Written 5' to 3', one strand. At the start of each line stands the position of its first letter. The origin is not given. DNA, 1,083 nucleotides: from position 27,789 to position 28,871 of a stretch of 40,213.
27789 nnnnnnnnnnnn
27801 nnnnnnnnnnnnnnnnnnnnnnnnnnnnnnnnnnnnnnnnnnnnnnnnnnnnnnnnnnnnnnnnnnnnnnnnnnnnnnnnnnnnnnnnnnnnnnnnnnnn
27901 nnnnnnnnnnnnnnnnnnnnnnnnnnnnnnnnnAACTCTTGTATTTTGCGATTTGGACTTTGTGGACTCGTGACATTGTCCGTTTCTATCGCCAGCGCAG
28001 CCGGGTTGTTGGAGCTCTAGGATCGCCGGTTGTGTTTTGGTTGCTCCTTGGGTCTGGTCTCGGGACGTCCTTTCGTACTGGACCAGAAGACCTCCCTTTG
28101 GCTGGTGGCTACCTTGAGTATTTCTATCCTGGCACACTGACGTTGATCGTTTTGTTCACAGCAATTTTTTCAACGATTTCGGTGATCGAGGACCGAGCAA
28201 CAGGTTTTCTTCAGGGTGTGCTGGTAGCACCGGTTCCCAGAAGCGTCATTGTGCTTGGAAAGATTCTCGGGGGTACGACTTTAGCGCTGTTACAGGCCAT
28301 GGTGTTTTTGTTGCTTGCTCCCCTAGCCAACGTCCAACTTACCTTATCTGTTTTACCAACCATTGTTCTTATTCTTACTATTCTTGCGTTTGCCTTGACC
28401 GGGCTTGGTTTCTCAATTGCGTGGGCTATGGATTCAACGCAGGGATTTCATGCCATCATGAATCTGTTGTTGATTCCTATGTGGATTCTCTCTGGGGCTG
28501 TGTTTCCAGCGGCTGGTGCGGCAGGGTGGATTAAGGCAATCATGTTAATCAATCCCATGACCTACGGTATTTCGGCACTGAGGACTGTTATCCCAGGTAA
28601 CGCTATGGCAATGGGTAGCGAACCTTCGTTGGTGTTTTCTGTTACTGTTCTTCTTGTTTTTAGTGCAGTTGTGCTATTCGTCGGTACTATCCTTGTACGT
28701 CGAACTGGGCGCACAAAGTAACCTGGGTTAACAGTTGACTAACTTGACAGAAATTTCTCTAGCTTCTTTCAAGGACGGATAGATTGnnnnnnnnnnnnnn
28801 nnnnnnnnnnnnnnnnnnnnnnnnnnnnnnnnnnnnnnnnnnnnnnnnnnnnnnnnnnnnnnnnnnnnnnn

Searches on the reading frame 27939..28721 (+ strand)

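Call 58: search_protein_families(library=pfam, proteins=[window:27939-28721:+], max_evalue=0.0001)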
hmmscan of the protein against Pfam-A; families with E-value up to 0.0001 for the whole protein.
window:27939-28721:+ (260 aa): 2 families
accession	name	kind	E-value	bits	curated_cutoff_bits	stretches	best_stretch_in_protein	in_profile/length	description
PF01061.29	ABC2_membrane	-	2.9e-25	89.5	26.9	1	5-217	3-209/211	ABC-2 type transporter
PF12698.13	ABC2_membrane_3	-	5.8e-16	59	31.6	1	56-250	158-345/347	ABC-2 family transporter protein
